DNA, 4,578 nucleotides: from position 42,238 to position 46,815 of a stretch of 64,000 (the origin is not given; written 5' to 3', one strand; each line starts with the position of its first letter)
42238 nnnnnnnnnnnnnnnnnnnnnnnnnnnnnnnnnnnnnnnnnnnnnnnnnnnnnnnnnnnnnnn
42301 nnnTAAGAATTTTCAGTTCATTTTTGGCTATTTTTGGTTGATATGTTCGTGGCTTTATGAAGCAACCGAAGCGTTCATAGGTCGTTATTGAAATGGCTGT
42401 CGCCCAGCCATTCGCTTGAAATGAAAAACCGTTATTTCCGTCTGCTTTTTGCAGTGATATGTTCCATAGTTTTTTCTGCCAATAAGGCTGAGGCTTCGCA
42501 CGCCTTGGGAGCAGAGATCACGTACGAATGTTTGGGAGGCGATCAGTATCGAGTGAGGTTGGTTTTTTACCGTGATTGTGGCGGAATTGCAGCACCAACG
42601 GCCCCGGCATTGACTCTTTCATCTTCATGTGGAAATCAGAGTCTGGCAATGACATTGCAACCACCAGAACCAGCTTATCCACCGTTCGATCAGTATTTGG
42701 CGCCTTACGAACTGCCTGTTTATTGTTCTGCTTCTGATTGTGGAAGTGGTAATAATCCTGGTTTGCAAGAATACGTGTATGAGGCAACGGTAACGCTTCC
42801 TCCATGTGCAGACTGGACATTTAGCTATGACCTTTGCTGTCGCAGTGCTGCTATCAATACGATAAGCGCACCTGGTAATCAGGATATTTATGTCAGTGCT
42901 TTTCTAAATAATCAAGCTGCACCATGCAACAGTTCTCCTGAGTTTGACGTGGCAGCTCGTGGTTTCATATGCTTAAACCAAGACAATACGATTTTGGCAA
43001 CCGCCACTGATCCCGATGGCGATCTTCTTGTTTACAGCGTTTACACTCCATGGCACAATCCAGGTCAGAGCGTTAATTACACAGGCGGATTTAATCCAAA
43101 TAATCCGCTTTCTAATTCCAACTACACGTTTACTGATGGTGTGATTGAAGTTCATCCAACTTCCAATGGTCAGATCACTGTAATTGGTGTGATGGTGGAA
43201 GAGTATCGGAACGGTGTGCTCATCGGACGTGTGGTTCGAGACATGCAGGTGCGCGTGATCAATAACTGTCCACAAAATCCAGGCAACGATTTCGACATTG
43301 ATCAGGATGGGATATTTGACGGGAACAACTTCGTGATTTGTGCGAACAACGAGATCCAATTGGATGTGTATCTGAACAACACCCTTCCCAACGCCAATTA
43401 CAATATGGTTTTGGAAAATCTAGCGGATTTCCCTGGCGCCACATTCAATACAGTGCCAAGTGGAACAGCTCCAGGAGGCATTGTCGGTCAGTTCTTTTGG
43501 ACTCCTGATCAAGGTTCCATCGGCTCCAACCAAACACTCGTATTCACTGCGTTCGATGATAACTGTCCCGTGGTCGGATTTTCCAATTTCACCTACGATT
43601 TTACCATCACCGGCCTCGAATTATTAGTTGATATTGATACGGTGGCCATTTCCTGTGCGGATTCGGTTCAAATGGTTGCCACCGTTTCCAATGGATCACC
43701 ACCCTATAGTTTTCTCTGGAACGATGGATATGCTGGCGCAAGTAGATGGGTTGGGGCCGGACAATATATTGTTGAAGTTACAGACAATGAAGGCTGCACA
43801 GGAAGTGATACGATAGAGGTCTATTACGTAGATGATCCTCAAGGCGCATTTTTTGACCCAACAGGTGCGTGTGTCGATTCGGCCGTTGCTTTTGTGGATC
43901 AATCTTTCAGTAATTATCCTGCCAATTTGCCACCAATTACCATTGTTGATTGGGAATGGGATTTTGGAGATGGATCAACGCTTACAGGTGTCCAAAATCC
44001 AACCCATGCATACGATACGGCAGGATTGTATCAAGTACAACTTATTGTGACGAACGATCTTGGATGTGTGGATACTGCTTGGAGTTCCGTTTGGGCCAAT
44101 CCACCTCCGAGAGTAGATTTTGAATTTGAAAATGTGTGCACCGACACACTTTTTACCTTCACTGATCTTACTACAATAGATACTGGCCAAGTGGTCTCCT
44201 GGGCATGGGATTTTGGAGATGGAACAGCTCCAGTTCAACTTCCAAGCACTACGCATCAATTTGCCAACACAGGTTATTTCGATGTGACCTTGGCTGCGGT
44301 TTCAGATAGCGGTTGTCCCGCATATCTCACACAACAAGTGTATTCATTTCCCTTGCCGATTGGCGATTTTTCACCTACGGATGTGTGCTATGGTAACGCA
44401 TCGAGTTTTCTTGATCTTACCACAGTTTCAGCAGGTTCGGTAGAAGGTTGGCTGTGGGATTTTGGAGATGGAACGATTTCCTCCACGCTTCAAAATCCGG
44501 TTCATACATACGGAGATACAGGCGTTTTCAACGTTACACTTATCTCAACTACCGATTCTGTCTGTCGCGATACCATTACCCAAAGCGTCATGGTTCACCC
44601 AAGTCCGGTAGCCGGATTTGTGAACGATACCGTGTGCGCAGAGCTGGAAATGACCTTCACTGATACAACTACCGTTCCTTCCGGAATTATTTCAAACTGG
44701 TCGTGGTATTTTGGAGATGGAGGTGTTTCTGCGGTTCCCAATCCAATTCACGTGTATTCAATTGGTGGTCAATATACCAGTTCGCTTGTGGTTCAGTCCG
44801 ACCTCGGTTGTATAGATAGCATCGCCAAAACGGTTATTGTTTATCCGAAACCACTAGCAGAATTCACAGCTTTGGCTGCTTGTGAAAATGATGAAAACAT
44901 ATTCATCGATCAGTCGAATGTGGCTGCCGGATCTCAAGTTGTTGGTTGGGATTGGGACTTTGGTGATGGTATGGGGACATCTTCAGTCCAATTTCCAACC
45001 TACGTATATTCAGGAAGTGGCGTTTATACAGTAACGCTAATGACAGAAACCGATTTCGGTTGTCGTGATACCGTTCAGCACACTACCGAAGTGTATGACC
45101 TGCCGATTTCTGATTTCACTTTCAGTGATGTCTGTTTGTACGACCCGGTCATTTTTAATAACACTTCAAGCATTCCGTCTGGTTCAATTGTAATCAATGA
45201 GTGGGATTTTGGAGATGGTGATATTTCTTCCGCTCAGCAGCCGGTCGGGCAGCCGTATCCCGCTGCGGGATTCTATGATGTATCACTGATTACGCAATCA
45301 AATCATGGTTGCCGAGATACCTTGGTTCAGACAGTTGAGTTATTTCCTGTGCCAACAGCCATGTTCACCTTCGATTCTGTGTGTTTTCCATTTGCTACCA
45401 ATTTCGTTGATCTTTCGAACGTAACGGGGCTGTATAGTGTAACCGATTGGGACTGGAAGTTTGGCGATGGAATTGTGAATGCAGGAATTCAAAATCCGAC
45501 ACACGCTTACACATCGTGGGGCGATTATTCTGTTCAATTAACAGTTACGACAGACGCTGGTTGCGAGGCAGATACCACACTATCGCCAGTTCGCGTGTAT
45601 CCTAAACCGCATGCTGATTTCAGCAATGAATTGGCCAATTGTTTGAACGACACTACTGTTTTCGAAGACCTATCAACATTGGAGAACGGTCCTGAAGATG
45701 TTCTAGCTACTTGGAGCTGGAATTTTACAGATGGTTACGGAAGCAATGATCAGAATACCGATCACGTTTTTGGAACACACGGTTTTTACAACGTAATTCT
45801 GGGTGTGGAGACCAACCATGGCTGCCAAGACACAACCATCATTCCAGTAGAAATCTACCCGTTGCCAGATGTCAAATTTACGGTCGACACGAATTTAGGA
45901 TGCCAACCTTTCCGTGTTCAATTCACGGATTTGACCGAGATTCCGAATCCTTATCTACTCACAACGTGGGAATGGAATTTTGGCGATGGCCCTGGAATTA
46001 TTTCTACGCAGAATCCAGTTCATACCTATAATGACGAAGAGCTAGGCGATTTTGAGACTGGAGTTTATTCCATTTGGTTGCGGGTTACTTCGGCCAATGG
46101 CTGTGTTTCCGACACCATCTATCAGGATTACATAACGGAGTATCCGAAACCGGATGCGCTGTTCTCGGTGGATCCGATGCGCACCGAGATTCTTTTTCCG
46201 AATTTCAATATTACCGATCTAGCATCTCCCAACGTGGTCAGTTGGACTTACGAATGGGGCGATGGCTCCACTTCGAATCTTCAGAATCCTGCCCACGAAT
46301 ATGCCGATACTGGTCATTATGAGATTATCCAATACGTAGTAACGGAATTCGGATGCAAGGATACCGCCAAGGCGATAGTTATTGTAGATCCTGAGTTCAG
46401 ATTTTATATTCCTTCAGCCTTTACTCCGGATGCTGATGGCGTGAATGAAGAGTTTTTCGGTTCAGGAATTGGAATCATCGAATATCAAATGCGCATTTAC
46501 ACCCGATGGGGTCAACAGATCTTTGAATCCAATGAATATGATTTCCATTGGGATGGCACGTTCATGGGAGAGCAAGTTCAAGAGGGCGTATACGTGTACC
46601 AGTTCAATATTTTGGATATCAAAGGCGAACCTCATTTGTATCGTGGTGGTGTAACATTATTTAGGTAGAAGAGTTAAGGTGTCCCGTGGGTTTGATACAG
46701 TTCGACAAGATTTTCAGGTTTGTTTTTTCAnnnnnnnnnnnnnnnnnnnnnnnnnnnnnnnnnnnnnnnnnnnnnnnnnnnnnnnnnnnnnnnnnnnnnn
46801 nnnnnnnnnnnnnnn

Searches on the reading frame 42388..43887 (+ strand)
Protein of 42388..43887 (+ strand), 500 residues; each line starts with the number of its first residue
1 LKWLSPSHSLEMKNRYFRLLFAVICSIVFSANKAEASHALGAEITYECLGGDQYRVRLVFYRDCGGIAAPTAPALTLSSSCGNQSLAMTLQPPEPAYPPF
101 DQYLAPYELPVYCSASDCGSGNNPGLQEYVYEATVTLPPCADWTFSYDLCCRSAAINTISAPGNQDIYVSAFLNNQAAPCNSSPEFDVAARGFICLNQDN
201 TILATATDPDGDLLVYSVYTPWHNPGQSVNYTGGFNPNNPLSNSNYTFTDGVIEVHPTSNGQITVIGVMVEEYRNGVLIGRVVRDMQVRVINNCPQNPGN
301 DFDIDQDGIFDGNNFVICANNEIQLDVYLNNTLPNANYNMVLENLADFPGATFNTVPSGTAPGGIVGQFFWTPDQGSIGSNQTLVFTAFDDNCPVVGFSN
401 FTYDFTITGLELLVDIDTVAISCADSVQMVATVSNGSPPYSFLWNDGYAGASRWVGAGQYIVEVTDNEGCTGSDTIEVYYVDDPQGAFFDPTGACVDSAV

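Call 21: search_protein_families(library=pfam, proteins=[window:42388-43887:+], max_evalue=0.01)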
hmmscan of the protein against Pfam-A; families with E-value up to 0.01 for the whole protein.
window:42388-43887:+ (500 aa): 1 family
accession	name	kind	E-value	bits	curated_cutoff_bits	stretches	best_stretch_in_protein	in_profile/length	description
PF13573.12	SprB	-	0.00072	19.6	28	1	431-447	19-35/37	SprB repeat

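Call 52: search_solved_structures(query=window:42388-43860:+, max_evalue=1)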
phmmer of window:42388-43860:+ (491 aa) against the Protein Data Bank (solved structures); distinct sequences matched with E-value up to 1: 1.
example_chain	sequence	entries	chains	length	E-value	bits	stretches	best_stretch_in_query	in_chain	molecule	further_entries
9grx_D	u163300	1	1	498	0.93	11.4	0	41-88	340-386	NAD(P)H-quinone oxidoreductase chain 4, chloroplastic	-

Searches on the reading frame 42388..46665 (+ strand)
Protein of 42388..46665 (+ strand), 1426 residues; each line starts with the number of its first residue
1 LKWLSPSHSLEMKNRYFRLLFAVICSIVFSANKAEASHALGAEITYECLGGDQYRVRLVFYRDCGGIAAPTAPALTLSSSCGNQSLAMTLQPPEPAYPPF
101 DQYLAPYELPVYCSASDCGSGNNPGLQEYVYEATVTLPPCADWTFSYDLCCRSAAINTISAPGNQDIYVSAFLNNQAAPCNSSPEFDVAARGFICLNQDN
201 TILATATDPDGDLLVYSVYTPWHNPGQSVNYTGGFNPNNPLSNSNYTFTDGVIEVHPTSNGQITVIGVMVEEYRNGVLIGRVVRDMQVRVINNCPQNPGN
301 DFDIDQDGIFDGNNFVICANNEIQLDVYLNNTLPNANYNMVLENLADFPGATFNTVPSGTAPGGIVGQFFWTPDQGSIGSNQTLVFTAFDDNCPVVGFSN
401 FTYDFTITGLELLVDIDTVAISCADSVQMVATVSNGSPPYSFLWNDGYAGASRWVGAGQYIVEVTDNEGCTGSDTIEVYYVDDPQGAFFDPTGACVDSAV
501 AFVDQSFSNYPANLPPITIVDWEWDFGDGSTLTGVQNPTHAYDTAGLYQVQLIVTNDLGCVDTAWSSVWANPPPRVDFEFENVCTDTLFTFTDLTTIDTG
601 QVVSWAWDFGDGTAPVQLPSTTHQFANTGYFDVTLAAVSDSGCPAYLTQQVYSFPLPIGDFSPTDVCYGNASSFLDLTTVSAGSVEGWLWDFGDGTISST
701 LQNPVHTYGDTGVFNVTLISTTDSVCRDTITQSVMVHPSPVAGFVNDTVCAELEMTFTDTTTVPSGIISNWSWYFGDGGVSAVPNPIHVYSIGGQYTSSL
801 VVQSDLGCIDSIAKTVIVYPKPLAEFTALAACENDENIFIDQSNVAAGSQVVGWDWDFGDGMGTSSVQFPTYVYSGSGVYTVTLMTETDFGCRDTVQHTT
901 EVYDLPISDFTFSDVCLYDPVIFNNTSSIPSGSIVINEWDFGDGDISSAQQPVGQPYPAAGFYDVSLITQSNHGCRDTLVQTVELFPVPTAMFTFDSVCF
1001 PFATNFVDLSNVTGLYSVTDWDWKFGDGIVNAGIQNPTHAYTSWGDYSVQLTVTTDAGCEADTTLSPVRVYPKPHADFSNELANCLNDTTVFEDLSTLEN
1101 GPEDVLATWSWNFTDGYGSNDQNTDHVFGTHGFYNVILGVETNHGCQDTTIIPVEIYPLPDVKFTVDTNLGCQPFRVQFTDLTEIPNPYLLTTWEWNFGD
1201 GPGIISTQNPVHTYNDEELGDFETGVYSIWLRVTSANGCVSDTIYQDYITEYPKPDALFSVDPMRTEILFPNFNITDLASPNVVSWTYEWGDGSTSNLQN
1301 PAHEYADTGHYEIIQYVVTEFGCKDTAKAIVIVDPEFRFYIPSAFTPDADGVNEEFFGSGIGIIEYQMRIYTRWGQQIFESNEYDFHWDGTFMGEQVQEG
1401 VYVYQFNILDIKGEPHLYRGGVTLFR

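Call 5: search_protein_families(library=pfam, proteins=[window:42388-46665:+], max_evalue=1)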
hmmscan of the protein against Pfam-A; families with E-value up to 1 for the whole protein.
window:42388-46665:+ (1426 aa): 5 families
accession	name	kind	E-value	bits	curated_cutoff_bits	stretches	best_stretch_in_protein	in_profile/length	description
PF18911.6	PKD_4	-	1.5e-112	368.3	27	10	514-562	29-76/85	PKD domain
PF00801.26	PKD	-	2.1e-60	201.1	23.5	10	518-562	28-73/80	PKD domain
PF13585.12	CHU_C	-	8e-14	52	27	1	1341-1408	3-72/86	CHU_C Type IX secretion signal domain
PF08329.16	ChitinaseA_N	-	0.0015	18.6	21.2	0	456-493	83-119/133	Chitinase A, N-terminal domain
PF13573.12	SprB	-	0.0023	18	28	1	431-447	19-35/37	SprB repeat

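Call 6: search_protein_families(library=ncbifam, proteins=[window:42388-46665:+], max_evalue=1)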
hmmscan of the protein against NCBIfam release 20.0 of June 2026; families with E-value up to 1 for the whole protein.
window:42388-46665:+ (1426 aa): 4 families
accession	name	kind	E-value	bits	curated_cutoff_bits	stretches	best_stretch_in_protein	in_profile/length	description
TIGR00864.1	PCC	subfamily_domain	1.7e-27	94.4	1861.4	3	503-646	1070-1213/2700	polycystin cation channel protein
TIGR04131.1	Bac_Flav_CTERM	domain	2.4e-09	37.2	35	1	1341-1411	3-74/85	T9SS type B sorting domain-containing protein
NF058578.1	CPR_pilus_PamR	equivalog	0.065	12.1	300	1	524-559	185-227/297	pilus system RbmA-like protein PamR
NF033932.1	LapB_rpt_80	domain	0.16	12.3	45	0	1045-1078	1-34/83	LapB repeat-containing protein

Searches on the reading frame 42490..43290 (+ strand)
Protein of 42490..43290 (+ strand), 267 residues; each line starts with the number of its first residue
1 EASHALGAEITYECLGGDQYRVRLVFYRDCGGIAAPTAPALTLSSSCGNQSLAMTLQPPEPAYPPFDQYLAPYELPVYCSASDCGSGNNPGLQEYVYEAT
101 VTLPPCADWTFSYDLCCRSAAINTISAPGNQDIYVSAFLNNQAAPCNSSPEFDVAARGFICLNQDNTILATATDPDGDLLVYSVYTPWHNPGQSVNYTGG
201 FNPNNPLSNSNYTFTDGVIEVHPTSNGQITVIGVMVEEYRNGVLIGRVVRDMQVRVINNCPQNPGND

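Call 63: find_homologous_proteins(query=window:42490-43290:+)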
Query window:42490-43290:+ (267 aa): 52 proteins with E <= 0.001 among 709 candidates.
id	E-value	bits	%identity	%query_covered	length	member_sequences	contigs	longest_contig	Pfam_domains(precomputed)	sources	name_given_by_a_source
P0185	6.1e-60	221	48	97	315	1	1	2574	-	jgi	jgi:hypothetical protein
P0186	2.1e-59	219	49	97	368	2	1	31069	-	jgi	jgi:hypothetical protein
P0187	8.1e-59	217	46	97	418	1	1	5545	-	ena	-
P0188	3.7e-58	215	45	97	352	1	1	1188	-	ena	-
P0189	9.3e-57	211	46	97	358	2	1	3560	-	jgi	-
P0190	7.4e-56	208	45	96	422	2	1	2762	-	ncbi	ncbi:MAG: hypothetical protein ABI855_13255, partial [Bacteroidota bacterium]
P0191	1.2e-55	207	46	97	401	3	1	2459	-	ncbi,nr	ncbi:MAG TPA: hypothetical protein PLI08_09360, partial [Bacteroidia bacterium]|nr:hypothetical prot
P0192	1.8e-55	206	45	97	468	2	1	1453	-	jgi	jgi:hypothetical protein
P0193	3.4e-54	202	44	96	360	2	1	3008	-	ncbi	-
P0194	2.8e-53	199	43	99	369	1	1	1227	-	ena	-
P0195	1.0e-52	197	42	98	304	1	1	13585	-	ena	-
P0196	1.9e-52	196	43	97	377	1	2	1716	-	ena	-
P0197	3.9e-52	195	44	95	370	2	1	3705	-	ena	-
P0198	4.2e-50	189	43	99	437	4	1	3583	-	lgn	-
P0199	6.3e-50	188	45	94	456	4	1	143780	PF13573.13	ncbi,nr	ncbi:MAG: SprB repeat-containing protein [Bacteroidetes bacterium]|nr:SprB repeat-containing protein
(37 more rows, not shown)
